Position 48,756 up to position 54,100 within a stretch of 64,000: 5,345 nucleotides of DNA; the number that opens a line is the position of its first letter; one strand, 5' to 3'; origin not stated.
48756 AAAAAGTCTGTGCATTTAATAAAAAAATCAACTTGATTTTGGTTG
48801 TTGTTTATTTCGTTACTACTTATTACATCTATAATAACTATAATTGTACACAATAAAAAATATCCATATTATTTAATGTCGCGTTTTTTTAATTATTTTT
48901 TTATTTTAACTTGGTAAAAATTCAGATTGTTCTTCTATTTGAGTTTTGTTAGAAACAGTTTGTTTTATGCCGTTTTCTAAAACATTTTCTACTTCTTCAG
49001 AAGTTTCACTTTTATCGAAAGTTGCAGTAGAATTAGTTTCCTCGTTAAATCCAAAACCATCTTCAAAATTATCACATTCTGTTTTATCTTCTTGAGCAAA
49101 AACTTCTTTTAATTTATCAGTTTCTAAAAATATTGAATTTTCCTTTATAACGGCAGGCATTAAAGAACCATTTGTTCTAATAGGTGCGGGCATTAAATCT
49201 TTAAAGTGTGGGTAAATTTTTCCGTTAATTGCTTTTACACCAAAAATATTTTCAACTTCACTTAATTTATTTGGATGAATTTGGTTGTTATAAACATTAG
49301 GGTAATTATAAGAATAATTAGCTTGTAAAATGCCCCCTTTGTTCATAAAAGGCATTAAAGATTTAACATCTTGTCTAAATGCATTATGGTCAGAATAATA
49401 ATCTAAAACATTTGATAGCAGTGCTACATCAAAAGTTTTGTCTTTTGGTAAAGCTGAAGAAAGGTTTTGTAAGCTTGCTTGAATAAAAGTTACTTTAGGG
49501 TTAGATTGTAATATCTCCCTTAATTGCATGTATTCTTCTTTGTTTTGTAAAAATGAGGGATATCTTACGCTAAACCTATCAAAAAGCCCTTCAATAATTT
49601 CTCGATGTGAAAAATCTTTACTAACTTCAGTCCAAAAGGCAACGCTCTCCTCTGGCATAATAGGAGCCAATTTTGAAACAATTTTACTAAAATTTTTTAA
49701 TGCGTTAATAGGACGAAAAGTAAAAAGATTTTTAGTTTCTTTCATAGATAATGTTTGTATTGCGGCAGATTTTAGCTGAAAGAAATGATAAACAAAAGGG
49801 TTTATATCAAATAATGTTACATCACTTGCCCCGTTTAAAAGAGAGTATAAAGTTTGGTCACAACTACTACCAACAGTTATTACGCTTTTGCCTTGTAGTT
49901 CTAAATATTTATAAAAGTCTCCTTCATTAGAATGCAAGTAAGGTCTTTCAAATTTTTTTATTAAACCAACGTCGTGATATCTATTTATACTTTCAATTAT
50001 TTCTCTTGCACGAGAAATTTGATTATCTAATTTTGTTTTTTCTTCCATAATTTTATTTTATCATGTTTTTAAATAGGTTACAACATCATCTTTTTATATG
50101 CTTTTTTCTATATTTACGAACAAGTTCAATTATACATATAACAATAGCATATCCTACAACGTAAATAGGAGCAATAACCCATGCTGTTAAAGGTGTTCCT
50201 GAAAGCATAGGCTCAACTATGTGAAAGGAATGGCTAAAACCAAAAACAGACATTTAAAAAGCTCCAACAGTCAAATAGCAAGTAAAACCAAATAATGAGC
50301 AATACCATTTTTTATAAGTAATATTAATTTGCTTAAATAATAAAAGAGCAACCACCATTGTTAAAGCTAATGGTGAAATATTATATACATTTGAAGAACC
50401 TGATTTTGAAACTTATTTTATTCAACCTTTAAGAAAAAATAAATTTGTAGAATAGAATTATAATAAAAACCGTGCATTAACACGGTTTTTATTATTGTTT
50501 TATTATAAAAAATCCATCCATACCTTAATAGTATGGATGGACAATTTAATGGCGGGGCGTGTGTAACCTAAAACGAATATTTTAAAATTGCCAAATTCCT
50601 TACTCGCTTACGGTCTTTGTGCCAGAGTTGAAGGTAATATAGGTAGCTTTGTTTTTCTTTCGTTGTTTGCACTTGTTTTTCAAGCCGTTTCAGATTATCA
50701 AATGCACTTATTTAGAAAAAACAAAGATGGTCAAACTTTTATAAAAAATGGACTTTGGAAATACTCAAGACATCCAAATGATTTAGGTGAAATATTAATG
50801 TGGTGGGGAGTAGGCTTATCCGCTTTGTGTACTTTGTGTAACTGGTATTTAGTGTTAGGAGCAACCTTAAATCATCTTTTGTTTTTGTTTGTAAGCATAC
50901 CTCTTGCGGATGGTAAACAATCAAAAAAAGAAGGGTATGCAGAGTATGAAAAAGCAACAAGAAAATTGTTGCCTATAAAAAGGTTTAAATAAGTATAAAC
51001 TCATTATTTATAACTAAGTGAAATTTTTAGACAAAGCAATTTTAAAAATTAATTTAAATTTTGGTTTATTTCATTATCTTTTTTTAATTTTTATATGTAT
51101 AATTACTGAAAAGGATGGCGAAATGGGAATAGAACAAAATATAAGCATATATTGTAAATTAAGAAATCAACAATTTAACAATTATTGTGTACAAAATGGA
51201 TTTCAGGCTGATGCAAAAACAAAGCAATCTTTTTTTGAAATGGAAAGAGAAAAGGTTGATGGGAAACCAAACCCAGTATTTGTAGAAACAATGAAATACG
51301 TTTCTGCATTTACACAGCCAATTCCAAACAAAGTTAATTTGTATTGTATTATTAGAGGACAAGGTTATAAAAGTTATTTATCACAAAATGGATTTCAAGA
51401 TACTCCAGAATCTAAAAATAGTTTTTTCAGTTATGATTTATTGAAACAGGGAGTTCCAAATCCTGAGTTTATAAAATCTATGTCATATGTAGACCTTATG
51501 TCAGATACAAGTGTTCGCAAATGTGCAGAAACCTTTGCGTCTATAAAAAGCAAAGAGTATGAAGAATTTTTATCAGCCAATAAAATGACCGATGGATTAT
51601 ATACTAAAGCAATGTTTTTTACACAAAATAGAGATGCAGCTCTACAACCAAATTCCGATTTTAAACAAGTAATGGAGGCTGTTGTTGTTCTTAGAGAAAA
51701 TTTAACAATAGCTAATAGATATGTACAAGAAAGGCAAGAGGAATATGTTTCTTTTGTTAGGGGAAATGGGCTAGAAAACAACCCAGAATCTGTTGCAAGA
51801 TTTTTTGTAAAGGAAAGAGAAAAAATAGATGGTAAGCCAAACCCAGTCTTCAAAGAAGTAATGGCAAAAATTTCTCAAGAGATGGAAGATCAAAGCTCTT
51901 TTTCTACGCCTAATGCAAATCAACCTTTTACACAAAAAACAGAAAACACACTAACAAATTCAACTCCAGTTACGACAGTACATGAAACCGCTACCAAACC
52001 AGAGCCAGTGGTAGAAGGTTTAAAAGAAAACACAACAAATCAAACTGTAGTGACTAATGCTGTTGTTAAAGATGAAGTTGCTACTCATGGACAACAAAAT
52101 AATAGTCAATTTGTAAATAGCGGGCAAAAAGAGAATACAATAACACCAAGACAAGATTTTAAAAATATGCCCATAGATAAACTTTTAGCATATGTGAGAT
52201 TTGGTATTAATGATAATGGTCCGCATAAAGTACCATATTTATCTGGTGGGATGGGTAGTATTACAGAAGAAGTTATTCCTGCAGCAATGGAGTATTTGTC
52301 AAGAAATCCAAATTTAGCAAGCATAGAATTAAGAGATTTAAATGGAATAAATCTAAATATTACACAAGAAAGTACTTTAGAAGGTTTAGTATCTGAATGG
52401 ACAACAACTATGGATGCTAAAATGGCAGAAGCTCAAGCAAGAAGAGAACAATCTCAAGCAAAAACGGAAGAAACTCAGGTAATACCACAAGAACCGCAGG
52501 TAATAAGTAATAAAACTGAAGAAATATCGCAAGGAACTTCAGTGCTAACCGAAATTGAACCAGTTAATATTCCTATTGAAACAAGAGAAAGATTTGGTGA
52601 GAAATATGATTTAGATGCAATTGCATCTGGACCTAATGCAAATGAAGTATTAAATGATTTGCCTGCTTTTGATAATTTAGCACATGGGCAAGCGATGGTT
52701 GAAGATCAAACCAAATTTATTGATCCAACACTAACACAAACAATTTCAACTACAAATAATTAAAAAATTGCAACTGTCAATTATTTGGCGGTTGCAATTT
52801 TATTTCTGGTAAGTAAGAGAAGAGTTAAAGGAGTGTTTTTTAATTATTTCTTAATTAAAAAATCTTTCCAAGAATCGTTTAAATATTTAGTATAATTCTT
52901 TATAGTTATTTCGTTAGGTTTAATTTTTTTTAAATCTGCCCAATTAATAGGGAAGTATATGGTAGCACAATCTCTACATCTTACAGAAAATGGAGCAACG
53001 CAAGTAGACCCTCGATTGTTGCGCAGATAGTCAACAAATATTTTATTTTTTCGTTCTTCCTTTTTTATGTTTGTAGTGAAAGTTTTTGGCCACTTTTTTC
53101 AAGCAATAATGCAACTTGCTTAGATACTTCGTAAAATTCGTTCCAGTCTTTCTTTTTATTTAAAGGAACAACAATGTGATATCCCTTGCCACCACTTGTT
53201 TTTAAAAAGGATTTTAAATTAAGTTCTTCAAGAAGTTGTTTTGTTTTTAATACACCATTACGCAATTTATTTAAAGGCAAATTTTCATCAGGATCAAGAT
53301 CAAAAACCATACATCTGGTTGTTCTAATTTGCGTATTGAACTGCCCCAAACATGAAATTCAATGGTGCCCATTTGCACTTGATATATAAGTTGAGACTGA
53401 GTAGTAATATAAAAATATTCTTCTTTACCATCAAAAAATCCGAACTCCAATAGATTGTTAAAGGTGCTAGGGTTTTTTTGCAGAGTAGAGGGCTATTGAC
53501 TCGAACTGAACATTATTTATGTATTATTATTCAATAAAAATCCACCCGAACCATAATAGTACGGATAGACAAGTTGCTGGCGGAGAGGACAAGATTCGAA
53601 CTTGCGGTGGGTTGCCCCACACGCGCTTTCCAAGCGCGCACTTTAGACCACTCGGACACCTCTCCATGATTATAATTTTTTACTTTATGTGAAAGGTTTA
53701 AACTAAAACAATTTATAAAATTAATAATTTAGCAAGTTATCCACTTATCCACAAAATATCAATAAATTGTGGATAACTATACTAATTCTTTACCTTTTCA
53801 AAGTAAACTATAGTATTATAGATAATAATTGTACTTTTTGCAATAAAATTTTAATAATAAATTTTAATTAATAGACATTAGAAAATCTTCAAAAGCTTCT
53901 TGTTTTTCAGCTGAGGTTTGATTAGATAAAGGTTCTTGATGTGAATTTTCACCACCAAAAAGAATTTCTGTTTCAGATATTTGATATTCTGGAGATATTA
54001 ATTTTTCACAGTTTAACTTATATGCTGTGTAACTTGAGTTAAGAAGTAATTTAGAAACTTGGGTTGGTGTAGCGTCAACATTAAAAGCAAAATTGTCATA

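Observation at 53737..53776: Second copy of the exact oriC-type module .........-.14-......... 40 kb from the origin, upstream of tRNA-Ser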

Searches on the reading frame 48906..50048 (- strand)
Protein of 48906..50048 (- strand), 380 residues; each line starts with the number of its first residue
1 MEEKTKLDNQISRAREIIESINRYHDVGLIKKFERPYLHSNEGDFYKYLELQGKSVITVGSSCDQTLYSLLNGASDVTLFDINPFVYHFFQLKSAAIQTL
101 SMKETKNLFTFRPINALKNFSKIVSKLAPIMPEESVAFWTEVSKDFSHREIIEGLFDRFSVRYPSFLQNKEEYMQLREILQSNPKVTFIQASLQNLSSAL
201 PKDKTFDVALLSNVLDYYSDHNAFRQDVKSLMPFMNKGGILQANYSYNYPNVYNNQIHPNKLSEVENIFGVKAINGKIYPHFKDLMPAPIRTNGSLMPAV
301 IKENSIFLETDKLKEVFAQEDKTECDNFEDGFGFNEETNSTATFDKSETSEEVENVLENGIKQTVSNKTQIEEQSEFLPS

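Call 13: search_protein_families(library=pfam, proteins=[window:48906-50048:-], max_evalue=0.01)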
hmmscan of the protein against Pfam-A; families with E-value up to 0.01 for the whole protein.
window:48906-50048:- (380 aa): 3 families
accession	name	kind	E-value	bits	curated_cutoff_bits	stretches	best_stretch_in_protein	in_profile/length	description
PF11899.13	DUF3419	-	8.4e-16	58.5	28.2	1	52-149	29-128/385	Protein of unknown function (DUF3419)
PF25046.1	DUF7790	-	3.4e-05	23.8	23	1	37-247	1-217/272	Domain of unknown function (DUF7790)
PF13847.12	Methyltransf_31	-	0.0077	16.4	27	0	185-246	55-112/145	Methyltransferase domain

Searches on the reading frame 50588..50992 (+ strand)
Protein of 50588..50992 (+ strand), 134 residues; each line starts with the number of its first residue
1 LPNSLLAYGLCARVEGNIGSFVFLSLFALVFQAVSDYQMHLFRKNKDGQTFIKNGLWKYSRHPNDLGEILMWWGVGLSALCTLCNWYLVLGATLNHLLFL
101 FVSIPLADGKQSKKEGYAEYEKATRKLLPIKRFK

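Call 13: search_protein_families(library=pfam, proteins=[window:50588-50992:+], max_evalue=0.01)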
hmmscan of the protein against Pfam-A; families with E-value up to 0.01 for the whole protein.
window:50588-50992:+ (134 aa): 3 families
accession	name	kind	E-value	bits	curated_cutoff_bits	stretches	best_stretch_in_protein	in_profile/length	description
PF06966.17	DUF1295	-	1.5e-23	83.9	20.4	1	23-124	126-235/235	Protein of unknown function (DUF1295)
PF04140.19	ICMT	-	5.6e-05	23.9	24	1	27-100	13-82/95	Isoprenylcysteine carboxyl methyltransferase (ICMT) family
PF04191.18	PEMT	-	0.00096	20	25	1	42-101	35-92/105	Phospholipid methyltransferase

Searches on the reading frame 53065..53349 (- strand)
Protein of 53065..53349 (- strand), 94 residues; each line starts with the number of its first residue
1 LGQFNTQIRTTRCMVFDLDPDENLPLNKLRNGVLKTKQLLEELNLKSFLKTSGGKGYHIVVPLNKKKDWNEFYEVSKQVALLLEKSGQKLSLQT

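Call 13: search_protein_families(library=pfam, proteins=[window:53065-53349:-], max_evalue=0.01)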
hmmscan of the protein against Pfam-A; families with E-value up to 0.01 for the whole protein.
window:53065-53349:- (94 aa): 2 families
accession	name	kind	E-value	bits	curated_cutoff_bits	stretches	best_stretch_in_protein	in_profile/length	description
PF21686.3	LigD_Prim-Pol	-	5.8e-20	72.4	27.4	1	8-86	97-175/254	LigD, primase-polymerase domain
PF01896.25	DNA_primase_S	-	0.00026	21.8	26.8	1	16-70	1-67/163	DNA primase small subunit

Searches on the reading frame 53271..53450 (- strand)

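Call 13: search_protein_families(library=pfam, proteins=[window:53271-53450:-], max_evalue=0.01)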
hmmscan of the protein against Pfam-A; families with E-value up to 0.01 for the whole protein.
window:53271-53450:- (59 aa): 1 family
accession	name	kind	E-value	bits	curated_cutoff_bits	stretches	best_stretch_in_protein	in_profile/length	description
PF21686.3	LigD_Prim-Pol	-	7.3e-08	32.7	27.4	1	8-49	63-104/254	LigD, primase-polymerase domain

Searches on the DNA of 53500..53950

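Call 83: search_rna_families(source=window, start=53500, end=53950, threshold=evalue, max_evalue=1)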
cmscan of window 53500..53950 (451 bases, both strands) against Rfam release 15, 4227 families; matches with E-value up to 1: 4.
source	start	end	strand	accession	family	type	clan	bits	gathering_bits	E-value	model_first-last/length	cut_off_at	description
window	53581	53665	-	RF00005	tRNA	Gene; tRNA;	CL00001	45.8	29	1e-08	1-71/71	no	tRNA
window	53736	53784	-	RF01896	mir-142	Gene; miRNA;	-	19.8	57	0.19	1-85/85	no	mir-142 microRNA precursor family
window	53522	53671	-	RF02223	sX4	Gene; sRNA;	-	16.7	70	0.28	1-167/167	no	Proteobacterial sRNA sX4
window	53745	53776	-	RF02749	Ncrwmel02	Gene; sRNA;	-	14.2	290.8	0.4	116-147/251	no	Wolbachia sRNA mel02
